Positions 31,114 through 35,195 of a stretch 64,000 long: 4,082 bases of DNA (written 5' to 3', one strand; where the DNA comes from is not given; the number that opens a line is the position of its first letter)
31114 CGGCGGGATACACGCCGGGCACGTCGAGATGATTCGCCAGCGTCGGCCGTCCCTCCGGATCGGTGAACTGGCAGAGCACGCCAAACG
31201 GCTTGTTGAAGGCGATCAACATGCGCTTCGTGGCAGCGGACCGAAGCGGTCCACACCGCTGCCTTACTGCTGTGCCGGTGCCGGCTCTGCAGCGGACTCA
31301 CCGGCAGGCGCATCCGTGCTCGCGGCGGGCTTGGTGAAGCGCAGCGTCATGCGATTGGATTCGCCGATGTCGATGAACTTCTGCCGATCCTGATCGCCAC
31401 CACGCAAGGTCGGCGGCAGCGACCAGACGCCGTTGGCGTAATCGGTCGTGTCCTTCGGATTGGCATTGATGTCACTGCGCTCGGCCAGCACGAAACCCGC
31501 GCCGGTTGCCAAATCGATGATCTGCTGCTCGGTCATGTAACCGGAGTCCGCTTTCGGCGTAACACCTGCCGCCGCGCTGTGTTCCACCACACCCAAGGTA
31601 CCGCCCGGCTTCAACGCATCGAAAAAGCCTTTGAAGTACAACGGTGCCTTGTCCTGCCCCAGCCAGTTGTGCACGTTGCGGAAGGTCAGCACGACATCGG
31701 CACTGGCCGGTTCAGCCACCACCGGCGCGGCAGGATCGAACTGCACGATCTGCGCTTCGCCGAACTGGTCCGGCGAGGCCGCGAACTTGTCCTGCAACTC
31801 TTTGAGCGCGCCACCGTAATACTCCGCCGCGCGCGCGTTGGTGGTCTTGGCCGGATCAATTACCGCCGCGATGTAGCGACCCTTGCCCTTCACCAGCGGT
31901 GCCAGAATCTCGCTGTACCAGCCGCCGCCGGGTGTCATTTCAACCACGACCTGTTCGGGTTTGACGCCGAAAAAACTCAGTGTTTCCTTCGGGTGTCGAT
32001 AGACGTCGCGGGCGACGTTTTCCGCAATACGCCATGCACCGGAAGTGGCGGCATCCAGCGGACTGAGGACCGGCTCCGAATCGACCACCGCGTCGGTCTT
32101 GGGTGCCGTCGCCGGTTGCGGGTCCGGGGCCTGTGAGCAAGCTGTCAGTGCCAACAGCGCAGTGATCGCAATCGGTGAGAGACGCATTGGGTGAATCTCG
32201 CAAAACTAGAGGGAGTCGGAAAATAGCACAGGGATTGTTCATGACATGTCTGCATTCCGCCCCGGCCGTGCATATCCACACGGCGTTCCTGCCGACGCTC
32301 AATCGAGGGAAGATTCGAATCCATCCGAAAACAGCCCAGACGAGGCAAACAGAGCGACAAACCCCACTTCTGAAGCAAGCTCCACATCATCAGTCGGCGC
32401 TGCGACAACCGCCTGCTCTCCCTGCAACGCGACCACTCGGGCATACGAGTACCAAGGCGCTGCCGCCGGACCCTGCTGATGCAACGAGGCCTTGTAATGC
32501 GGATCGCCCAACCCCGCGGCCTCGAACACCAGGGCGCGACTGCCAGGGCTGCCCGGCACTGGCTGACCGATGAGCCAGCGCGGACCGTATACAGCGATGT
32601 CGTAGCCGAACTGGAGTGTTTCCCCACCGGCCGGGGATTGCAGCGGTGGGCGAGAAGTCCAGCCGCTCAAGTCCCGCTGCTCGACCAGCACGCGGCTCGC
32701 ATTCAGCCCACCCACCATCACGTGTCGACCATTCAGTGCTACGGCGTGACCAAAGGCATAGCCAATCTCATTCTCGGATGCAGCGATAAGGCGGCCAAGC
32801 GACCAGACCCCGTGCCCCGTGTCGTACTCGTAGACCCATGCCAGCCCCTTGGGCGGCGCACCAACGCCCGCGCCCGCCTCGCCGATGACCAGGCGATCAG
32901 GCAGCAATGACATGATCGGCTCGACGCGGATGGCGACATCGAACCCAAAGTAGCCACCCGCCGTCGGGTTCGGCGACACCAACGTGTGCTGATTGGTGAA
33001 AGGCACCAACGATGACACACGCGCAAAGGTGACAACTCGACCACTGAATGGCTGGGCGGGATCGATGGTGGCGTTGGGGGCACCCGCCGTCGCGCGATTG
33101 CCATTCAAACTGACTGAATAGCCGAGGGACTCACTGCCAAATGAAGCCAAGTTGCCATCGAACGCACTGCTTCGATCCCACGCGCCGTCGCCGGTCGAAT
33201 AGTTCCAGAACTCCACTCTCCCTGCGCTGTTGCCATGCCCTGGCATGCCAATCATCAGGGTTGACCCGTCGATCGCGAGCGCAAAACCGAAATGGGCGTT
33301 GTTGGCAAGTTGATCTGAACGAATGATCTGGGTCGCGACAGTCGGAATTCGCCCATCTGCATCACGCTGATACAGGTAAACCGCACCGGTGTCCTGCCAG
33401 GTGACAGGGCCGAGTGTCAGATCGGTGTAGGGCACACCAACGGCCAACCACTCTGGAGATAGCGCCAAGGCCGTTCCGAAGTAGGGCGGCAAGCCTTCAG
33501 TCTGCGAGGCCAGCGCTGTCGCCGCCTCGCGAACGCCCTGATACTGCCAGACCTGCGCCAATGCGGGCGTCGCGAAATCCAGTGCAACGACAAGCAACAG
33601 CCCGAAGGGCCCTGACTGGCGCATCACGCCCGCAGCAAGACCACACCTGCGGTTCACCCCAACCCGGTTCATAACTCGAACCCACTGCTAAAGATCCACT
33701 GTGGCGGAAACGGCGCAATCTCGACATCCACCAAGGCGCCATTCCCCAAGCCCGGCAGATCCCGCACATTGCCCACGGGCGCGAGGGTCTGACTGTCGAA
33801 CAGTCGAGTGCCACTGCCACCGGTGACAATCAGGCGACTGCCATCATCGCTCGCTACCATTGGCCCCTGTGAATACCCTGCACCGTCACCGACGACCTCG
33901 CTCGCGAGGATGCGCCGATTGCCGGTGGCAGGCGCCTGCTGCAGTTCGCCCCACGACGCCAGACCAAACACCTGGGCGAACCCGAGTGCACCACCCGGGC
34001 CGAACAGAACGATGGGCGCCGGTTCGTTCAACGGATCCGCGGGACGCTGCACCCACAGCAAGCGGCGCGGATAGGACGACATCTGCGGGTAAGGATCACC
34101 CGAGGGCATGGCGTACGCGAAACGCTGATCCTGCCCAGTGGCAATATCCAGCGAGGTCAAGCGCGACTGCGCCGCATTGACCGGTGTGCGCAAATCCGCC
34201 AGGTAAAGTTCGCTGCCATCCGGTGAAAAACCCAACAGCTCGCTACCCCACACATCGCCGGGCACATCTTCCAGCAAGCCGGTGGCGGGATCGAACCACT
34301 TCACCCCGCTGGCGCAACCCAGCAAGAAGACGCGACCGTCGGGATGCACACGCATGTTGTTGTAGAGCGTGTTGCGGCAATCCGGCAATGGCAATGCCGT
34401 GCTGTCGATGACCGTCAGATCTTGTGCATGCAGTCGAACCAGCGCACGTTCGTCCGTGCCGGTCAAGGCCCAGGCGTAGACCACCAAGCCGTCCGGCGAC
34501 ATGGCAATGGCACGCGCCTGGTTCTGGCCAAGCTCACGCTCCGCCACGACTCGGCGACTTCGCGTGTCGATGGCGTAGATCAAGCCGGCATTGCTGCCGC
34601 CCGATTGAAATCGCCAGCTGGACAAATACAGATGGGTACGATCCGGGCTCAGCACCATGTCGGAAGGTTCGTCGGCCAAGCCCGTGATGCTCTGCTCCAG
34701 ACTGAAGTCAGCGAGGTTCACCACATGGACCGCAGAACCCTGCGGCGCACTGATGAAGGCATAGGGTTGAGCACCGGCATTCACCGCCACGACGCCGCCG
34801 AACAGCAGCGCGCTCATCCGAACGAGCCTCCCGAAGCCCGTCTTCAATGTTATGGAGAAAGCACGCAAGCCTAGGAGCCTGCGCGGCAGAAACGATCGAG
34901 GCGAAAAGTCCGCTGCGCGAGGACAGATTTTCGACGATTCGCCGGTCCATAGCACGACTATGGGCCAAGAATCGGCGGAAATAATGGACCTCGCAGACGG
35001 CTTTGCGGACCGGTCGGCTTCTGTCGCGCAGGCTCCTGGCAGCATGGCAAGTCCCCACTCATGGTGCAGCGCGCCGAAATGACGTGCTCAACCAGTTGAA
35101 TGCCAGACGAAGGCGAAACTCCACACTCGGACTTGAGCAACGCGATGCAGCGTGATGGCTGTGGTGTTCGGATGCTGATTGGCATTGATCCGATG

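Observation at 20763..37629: Six unrelated exported proteins share a terminal [ILV]F-x-[DNS]-G-F-E tag: candidate protein-sorting or surface-docking system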

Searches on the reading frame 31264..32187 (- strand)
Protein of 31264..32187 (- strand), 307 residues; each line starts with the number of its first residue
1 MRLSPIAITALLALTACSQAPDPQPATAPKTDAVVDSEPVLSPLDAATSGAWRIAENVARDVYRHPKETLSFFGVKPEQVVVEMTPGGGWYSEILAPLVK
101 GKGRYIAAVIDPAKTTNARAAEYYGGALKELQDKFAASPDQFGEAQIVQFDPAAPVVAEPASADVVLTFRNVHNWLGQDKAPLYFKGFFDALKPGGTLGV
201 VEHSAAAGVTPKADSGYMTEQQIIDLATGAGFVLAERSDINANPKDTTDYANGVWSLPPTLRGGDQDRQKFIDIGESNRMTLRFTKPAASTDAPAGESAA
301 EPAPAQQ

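Call 26: search_protein_families(library=pfam, proteins=[window:31264-32187:-], max_evalue=0.001)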
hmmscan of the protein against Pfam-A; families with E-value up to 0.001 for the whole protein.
window:31264-32187:- (307 aa): 0 families

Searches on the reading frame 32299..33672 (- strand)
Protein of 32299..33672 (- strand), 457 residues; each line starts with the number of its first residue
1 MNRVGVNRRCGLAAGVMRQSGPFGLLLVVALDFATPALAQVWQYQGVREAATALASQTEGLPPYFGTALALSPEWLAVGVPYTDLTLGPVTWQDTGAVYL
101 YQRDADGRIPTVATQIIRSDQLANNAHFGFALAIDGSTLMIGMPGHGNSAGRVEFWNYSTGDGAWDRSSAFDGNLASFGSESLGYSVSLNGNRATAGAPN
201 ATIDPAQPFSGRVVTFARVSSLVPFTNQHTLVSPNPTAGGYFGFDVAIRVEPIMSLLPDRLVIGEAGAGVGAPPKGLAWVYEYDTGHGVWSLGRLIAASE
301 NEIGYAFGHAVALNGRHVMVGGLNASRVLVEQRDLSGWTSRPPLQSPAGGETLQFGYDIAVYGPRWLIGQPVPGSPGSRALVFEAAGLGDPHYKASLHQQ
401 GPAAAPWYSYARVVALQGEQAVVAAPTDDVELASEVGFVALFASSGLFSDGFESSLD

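Call 4: search_protein_families(library=ncbifam, proteins=[window:32299-33672:-], max_evalue=1)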
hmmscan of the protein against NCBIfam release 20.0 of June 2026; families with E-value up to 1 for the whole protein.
window:32299-33672:- (457 aa): 0 families

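Call 5: search_protein_families(library=pfam, proteins=[window:32299-33672:-], max_evalue=0.1)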
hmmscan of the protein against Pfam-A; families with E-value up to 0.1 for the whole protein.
window:32299-33672:- (457 aa): 1 family
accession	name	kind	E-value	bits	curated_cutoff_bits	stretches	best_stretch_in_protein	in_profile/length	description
PF14312.12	FG-GAP_2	-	9.8e-20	70.9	23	1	122-148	12-38/49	FG-GAP repeat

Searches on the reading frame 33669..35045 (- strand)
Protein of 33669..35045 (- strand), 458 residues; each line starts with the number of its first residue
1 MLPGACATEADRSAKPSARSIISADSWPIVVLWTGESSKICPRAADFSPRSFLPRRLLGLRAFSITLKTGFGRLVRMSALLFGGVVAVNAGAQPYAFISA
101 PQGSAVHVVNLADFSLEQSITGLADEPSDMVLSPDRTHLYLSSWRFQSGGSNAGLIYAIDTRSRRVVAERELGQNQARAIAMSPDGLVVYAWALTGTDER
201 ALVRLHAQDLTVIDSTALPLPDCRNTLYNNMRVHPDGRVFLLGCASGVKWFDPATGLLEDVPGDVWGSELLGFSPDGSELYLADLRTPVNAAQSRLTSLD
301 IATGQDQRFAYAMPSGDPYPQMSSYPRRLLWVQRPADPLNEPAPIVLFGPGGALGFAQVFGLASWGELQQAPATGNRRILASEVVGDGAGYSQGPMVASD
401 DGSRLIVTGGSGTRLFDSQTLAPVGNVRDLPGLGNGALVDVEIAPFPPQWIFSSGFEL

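Call 4: search_protein_families(library=ncbifam, proteins=[window:33669-35045:-], max_evalue=1)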
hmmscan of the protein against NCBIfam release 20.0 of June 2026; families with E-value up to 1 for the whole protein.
window:33669-35045:- (458 aa): 2 families
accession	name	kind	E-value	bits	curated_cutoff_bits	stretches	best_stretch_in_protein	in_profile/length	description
NF048007.1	MmpL3Stblzr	equivalog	0.00095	18.4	600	0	94-142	237-285/366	MmpL3/TtfA transport complex stabilizer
NF052340.1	hydrazine_beta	equivalog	0.026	13.6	560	1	105-188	98-175/372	hydrazine synthase subunit beta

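Call 5: search_protein_families(library=pfam, proteins=[window:33669-35045:-], max_evalue=0.1)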
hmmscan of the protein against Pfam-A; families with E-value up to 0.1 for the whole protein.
window:33669-35045:- (458 aa): 2 families
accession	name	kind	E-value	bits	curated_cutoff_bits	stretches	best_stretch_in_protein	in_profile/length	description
PF08450.18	SGL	-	0.0093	16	26.3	0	205-284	65-152/246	SMP-30/Gluconolactonase/LRE-like region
PF23414.1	Beta-prop_EML_2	-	0.041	13.7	90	1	151-246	17-102/266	Echinoderm microtubule-associated protein second beta-propeller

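Call 66: search_solved_structures(query=window:33669-34817:-, max_evalue=1)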
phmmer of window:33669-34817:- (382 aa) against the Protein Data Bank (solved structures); distinct sequences matched with E-value up to 1: 3.
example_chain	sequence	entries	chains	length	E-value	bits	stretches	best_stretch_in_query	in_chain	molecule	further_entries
1l0q_A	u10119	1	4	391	3.8e-07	32.5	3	9-115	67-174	Surface layer protein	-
3bws_A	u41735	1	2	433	0.002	20.3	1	20-111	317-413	protein Lp49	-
5vke_C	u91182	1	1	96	0.37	12.8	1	234-298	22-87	pH-gated potassium channel KcsA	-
